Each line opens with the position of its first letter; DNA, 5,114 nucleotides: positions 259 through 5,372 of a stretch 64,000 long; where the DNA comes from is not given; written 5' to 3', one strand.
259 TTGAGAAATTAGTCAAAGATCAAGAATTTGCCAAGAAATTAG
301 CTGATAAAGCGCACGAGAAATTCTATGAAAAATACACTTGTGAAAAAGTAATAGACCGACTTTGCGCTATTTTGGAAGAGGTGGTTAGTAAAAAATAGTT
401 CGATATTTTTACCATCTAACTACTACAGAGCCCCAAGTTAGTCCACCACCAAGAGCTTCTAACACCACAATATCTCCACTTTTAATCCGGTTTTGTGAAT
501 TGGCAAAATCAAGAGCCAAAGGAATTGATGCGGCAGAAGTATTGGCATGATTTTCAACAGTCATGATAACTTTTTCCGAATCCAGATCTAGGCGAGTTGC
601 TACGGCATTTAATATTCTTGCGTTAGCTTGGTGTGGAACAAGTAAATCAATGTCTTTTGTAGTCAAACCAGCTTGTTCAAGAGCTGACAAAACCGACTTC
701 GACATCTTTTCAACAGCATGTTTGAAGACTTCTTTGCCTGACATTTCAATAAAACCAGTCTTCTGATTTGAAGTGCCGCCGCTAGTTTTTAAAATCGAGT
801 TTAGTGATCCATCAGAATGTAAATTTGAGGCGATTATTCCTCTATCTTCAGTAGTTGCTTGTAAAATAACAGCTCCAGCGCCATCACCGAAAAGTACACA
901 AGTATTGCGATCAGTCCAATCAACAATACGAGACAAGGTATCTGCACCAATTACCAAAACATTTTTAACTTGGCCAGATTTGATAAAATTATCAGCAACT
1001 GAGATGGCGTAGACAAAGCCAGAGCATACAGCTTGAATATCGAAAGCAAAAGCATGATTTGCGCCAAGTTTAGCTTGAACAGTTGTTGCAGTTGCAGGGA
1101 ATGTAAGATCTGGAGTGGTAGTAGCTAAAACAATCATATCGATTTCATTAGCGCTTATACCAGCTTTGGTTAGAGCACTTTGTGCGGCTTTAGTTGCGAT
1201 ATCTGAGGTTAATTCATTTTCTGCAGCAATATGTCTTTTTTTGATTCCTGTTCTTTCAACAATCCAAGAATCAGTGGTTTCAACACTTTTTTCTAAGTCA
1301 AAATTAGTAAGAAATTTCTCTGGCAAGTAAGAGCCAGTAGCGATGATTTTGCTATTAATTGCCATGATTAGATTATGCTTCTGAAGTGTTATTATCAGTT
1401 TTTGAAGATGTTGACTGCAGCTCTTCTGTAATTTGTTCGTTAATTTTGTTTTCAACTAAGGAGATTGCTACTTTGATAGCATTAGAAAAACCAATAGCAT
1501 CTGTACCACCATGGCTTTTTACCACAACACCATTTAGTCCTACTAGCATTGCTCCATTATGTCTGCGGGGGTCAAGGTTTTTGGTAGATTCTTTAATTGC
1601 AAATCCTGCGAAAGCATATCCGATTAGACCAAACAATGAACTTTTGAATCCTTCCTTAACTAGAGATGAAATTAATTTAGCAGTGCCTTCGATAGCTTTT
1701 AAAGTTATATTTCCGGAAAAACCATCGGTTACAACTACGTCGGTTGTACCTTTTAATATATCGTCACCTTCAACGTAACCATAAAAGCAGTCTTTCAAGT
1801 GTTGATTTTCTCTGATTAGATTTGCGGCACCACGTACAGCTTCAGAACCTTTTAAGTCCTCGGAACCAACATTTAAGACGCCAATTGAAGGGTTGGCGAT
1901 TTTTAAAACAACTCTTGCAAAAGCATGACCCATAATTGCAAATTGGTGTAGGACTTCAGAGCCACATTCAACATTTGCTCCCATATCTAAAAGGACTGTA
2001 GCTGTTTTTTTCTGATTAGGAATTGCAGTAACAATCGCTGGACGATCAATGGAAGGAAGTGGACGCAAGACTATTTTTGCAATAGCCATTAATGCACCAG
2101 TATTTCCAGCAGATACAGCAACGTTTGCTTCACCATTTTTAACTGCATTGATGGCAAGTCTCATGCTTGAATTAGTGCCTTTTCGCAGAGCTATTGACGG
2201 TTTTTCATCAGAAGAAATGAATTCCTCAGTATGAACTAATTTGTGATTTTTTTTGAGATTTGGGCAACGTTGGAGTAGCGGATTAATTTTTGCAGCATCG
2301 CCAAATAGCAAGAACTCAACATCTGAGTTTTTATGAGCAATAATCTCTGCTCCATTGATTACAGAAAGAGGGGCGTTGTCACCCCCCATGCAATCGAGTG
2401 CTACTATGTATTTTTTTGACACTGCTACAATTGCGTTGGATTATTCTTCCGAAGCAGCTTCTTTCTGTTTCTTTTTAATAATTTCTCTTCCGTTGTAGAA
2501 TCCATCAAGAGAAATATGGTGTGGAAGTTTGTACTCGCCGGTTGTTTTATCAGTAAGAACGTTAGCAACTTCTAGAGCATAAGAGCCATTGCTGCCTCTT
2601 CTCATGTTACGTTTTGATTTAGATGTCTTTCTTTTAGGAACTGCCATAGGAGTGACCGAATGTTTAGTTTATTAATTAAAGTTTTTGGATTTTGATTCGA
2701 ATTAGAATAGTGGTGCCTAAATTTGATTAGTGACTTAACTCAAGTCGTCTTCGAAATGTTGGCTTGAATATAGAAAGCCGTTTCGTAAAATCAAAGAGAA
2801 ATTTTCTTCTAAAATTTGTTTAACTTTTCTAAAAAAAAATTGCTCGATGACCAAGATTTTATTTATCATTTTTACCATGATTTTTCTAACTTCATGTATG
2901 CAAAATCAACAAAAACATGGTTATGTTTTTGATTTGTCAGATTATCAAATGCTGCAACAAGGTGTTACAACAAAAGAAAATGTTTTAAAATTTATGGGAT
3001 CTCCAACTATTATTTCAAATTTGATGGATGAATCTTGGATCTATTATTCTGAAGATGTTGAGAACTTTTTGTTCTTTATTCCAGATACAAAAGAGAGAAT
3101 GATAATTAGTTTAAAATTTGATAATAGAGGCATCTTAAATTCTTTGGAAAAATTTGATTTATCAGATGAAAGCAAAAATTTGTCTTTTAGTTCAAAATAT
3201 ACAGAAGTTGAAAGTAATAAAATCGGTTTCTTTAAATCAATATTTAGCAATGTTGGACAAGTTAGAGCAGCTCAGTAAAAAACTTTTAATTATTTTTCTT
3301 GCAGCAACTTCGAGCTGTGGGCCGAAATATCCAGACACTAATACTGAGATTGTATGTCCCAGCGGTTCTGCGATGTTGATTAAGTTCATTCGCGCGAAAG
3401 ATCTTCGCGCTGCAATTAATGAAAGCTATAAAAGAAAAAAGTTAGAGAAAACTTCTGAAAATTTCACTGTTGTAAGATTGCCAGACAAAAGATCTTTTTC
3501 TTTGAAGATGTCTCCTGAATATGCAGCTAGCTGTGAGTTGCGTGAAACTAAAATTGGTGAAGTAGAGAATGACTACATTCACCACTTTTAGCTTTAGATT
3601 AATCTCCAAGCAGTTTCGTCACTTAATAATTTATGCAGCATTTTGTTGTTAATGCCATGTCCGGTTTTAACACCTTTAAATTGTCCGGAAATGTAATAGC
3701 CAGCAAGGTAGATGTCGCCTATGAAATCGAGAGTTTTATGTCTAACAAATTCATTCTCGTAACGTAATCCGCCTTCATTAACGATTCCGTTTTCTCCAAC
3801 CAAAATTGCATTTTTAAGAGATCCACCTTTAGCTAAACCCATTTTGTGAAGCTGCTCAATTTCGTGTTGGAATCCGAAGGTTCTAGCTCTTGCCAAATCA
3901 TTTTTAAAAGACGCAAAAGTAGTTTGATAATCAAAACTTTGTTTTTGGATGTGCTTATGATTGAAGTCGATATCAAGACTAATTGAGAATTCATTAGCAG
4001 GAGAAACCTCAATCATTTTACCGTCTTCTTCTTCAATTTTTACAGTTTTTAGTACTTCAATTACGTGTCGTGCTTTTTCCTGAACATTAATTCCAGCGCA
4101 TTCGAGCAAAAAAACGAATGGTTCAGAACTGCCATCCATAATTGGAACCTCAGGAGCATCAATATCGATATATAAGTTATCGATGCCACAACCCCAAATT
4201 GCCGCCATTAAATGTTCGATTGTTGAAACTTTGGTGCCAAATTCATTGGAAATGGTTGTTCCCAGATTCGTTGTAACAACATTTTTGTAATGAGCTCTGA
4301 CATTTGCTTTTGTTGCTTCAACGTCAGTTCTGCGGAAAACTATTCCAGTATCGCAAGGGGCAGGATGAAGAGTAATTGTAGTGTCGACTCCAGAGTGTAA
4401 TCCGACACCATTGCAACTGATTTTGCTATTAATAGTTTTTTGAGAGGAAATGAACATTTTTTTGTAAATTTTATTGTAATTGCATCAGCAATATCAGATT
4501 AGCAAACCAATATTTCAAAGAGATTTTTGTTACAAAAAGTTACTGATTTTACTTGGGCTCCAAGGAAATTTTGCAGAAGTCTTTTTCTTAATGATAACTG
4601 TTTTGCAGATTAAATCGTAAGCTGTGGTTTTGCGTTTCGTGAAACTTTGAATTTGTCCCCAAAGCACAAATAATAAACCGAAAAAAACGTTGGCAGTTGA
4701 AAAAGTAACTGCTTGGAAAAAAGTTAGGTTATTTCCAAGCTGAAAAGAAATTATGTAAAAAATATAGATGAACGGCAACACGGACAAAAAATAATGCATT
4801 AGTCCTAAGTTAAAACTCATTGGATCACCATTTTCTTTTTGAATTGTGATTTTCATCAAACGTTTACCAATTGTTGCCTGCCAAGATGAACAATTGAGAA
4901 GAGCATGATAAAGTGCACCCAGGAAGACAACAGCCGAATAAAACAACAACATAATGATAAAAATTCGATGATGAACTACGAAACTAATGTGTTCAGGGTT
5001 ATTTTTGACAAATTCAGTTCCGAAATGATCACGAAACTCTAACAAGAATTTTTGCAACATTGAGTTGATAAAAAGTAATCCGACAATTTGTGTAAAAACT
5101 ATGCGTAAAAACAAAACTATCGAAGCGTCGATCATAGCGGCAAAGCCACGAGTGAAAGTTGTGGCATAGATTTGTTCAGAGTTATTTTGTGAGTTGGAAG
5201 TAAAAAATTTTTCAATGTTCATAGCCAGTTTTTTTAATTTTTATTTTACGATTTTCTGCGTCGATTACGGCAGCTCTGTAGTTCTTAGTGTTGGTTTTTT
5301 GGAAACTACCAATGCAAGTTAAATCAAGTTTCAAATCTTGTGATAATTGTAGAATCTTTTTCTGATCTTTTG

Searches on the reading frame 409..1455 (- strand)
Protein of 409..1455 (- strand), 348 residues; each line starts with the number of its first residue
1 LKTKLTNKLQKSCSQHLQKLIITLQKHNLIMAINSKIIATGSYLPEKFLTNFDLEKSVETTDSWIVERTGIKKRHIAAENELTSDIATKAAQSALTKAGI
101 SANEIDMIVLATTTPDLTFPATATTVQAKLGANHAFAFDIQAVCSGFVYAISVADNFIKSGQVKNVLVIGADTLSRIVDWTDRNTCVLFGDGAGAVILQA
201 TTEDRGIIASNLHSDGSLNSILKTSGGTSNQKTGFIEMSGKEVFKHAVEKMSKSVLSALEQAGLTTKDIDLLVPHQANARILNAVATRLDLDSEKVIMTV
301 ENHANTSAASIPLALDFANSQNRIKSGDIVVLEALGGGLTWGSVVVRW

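Call 66: search_protein_families(library=ncbifam, proteins=[window:409-1455:-], max_evalue=0.00001)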
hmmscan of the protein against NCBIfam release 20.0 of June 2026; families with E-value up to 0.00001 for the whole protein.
window:409-1455:- (348 aa): 23 families
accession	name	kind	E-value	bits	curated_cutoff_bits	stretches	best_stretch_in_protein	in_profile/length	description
NF006829.0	PRK09352.1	subfamily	1.5e-136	454.6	249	1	33-348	3-321/322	beta-ketoacyl-ACP synthase 3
TIGR00747.1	fabH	subfamily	3.4e-133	443.7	292.1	1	34-348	2-322/322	beta-ketoacyl-ACP synthase III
NF004623.0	PRK05963.1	equivalog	1.3e-84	284.3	437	1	32-348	3-328/328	beta-ketoacyl-ACP synthase III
NF005541.0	PRK07204.1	equivalog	1.8e-62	211.6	402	1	34-346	4-327/329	beta-ketoacyl-ACP synthase III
NF005308.0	PRK06840.1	equivalog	5.6e-53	180.1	315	1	35-348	5-335/339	3-oxoacyl-ACP synthase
NF005703.0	PRK07515.1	equivalog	8.7e-44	149.9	304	1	78-347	91-371/373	beta-ketoacyl-ACP synthase III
NF009519.0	PRK12880.1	equivalog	9.6e-42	143.5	436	2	44-217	17-192/353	beta-ketoacyl-ACP synthase III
NF006720.0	PRK09258.1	equivalog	1.4e-36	126.5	285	1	61-348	39-338/338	3-oxoacyl-ACP synthase III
NF003274.0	PRK04262.1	equivalog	5.4e-24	84.9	244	1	36-338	4-298/347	hydroxymethylglutaryl-CoA synthase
NF005293.2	PRK06816.1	subfamily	2.9e-16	59.5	450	1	40-178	6-156/378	StlD/DarB family beta-ketosynthase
TIGR00748.1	HMG_CoA_syn_Arc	equivalog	5.1e-15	55.5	353.35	1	37-338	4-297/345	hydroxymethylglutaryl-CoA synthase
NF053539.1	resorcinol_DarB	exception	3.4e-13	49.5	550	1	40-178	8-157/377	dialkylresorcinol biosynthesis protein DarB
TIGR01930.1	AcCoA-C-Actrans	subfamily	2.2e-11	43.3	240.55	1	68-184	6-123/385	acetyl-CoA C-acyltransferase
NF042429.2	DHPHCoAsyn_DpgA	equivalog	2.6e-11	43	425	1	78-348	65-350/350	3,5-dihydroxyphenylacetyl-CoA synthase DpgA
NF005704.0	PRK07516.1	subfamily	3.8e-10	39.3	412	1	80-176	19-117/389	thiolase domain-containing protein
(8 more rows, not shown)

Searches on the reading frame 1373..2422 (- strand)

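Call 66: search_protein_families(library=ncbifam, proteins=[window:1373-2422:-], max_evalue=0.00001)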
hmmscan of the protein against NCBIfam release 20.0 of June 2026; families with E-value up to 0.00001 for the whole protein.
window:1373-2422:- (349 aa): 4 families
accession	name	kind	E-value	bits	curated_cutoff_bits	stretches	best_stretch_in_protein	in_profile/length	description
TIGR00182.1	plsX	equivalog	5.8e-104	347.9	243.4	1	7-339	3-331/337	phosphate acyltransferase PlsX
NF010419.0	PRK13845.1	equivalog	1.7e-62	211.8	729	1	3-337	96-434/440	putative glycerol-3-phosphate acyltransferase PlsX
NF010420.0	PRK13846.1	equivalog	7.8e-52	176.5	536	1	7-335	5-315/316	phosphate acyltransferase PlsX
NF040747.1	reduct_C_alpha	equivalog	1.3e-08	34.3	350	1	158-244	138-225/380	glycine/sarcosine/betaine reductase complex component C subunit alpha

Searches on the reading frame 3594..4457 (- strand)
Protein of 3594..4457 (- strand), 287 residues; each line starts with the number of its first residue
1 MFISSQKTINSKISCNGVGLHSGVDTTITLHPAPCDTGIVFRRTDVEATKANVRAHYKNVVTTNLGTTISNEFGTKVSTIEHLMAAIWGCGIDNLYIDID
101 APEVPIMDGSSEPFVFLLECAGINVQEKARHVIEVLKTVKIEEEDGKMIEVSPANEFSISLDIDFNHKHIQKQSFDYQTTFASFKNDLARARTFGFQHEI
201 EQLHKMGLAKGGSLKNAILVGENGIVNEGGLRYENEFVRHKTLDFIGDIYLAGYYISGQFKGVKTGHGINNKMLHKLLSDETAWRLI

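Call 3: search_protein_families(library=pfam, proteins=[window:3594-4457:-], max_evalue=0.1)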
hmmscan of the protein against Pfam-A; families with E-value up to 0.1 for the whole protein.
window:3594-4457:- (287 aa): 1 family
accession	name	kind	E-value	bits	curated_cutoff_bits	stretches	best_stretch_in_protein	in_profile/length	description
PF03331.19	LpxC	-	2.5e-106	355.5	27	1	6-278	1-267/268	UDP-3-O-acyl N-acetylglycosamine deacetylase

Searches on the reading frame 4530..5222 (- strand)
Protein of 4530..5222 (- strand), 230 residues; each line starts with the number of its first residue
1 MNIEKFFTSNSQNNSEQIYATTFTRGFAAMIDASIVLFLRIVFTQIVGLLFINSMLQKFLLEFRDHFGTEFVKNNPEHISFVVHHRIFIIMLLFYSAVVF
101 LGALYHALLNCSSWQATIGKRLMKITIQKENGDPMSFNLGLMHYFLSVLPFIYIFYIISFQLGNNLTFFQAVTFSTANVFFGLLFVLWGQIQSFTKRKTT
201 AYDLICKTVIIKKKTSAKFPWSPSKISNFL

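Call 3: search_protein_families(library=pfam, proteins=[window:4530-5222:-], max_evalue=0.1)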
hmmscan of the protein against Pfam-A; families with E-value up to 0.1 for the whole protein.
window:4530-5222:- (230 aa): 1 family
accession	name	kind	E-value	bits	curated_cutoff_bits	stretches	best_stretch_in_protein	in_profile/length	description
PF06271.18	RDD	-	2.5e-11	44.5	24.1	1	19-206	1-136/137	RDD family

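Call 4: search_protein_families(library=ncbifam, proteins=[window:4530-5222:-], max_evalue=0.1)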
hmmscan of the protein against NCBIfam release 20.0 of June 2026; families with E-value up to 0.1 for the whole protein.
window:4530-5222:- (230 aa): 0 families
